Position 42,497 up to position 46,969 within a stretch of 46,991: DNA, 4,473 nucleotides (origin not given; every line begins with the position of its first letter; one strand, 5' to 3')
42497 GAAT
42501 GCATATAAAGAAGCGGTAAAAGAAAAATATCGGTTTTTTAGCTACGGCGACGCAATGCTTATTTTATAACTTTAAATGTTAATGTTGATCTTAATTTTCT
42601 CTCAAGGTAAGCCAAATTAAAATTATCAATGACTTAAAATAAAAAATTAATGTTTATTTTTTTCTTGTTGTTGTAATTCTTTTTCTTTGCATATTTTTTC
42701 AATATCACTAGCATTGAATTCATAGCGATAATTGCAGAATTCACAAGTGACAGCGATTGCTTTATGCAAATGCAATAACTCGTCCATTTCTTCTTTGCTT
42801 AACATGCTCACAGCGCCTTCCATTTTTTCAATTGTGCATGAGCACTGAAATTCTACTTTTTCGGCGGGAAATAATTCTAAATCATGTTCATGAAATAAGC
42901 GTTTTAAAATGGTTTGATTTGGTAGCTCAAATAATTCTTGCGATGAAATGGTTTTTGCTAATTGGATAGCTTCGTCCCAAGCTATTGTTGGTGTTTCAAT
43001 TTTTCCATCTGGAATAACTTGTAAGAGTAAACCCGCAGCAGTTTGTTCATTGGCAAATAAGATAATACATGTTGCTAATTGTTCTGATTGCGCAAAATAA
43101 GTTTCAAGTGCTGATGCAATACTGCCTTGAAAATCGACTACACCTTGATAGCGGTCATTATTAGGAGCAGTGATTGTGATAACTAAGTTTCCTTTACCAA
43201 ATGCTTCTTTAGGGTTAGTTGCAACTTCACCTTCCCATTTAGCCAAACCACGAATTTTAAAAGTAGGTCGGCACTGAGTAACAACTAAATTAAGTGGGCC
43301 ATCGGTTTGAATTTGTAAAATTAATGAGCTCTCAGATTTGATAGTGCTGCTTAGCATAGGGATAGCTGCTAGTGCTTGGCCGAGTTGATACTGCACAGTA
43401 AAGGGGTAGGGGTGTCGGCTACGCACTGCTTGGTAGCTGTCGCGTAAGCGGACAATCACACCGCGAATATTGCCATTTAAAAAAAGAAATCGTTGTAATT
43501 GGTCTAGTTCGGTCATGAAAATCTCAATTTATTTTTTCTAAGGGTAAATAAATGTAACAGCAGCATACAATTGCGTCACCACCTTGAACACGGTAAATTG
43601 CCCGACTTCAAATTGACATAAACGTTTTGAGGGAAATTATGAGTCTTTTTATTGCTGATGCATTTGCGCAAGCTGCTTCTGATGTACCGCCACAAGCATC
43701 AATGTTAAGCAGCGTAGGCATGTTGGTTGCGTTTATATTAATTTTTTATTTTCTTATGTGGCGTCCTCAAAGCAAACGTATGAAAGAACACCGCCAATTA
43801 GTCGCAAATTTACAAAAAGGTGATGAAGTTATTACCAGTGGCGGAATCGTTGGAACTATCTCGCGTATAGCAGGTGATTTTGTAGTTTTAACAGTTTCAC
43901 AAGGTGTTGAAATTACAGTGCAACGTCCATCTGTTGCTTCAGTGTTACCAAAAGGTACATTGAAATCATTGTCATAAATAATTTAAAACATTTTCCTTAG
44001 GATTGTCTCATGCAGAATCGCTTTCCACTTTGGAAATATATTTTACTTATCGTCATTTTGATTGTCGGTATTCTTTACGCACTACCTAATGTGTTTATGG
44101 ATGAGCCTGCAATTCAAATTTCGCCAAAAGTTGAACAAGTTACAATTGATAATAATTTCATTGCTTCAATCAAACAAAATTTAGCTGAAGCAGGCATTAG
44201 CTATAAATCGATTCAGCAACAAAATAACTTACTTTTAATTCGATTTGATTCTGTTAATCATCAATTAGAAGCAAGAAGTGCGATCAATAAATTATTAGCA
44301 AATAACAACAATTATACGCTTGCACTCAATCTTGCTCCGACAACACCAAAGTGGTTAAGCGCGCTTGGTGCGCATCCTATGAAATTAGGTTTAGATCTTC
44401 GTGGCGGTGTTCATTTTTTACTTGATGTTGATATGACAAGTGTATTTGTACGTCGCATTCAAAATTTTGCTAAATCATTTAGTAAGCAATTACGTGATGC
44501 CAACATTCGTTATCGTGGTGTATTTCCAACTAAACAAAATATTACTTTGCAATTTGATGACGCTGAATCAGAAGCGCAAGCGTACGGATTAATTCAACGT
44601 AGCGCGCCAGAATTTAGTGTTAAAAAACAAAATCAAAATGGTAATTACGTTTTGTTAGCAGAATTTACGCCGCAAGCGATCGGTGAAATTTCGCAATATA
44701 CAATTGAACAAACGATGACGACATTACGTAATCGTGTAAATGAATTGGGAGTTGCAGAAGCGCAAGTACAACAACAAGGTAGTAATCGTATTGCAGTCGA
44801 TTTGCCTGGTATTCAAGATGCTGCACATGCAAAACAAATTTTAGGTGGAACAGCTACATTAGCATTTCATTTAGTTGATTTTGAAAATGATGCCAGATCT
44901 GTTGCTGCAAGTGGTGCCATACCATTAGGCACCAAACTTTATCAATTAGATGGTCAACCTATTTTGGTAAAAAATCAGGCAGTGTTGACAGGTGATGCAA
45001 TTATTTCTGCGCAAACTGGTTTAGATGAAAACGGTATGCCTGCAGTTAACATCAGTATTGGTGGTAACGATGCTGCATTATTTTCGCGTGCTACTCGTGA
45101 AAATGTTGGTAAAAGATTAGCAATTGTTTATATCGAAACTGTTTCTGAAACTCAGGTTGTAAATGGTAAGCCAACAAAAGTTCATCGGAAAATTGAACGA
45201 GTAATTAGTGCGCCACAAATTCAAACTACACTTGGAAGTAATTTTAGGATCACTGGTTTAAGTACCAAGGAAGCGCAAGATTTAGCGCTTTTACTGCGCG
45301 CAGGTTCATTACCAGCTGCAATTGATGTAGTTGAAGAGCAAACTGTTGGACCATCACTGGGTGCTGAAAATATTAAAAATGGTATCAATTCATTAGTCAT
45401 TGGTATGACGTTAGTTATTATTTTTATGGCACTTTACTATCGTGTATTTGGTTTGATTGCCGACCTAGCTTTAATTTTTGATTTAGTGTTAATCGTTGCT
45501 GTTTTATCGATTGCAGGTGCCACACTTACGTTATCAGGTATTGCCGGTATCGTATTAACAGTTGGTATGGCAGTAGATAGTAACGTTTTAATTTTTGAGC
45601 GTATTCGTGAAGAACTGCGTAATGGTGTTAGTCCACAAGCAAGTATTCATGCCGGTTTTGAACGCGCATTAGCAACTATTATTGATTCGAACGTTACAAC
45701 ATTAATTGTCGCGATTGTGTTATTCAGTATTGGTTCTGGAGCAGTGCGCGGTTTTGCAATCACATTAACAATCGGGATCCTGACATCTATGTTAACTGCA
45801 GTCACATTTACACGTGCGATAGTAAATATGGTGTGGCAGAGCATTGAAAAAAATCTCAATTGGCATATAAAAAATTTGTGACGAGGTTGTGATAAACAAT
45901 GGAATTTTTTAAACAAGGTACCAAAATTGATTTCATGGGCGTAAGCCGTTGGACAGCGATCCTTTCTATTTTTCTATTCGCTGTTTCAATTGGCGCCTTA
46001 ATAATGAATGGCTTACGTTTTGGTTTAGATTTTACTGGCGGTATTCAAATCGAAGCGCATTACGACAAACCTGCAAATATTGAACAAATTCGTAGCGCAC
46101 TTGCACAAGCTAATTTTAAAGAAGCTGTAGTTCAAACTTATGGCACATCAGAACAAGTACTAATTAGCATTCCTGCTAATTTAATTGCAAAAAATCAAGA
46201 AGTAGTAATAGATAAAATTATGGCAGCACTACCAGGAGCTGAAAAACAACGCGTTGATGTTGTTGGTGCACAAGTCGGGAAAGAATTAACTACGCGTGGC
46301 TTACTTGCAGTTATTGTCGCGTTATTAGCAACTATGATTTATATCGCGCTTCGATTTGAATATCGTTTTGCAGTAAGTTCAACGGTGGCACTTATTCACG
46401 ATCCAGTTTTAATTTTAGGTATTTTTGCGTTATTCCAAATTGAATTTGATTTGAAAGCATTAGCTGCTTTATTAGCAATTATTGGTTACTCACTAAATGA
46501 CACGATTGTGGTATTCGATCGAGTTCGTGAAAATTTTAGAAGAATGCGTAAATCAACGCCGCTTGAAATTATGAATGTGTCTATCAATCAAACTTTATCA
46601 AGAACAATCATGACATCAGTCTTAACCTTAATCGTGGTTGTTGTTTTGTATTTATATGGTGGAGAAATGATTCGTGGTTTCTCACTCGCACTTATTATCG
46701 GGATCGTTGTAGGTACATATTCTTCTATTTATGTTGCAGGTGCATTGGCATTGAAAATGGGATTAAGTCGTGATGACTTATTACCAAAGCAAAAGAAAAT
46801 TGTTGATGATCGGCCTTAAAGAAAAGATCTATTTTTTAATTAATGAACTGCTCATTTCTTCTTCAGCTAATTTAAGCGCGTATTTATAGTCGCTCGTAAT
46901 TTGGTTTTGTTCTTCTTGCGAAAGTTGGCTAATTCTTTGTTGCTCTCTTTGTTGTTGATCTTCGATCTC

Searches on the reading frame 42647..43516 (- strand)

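Call 62: search_protein_families(library=pfam, proteins=[window:42647-43516:-], max_evalue=0.00001)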
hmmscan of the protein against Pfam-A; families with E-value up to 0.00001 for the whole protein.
window:42647-43516:- (289 aa): 1 family
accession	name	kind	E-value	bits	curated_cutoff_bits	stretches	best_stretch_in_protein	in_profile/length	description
PF01430.24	HSP33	-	3.1e-72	243.7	21.4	1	5-268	1-273/273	Hsp33 protein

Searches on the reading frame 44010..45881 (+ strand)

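Call 62: search_protein_families(library=pfam, proteins=[window:44010-45881:+], max_evalue=0.00001)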
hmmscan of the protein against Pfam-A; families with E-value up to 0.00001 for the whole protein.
window:44010-45881:+ (623 aa): 6 families
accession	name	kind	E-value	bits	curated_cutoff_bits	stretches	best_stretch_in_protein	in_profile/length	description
PF13721.11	SecD-TM1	-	1.5e-34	119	30.5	1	3-106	2-103/103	SecD export protein N-terminal TM region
PF22599.2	SecDF_P1_head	-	4.3e-31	107.6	27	1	314-436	9-114/114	SecDF, P1 head subdomain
PF21760.3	SecD_1st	-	9.8e-26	89.4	27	1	232-290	1-59/60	Protein translocase subunit SecDF, P1 domain, N-terminal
PF02355.23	SecD_SecF_C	-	8.9e-22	77.9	20.5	1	438-607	13-185/189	Protein export membrane protein SecD/SecF, C-terminal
PF03176.21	MMPL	-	6.2e-08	32.4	20.5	1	468-607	160-301/333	MMPL family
PF07549.19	Sec_GG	-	3.5e-06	26.8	20.3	0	118-143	2-27/28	SecD/SecF GG Motif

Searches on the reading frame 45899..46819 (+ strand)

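Call 62: search_protein_families(library=pfam, proteins=[window:45899-46819:+], max_evalue=0.00001)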
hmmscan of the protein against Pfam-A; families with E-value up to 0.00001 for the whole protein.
window:45899-46819:+ (306 aa): 2 families
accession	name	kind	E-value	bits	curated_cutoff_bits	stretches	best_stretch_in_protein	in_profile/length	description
PF02355.23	SecD_SecF_C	-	1.1e-66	224.3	20.5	1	112-288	11-187/189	Protein export membrane protein SecD/SecF, C-terminal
PF07549.19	Sec_GG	-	1.1e-08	34.8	20.3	1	33-59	2-28/28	SecD/SecF GG Motif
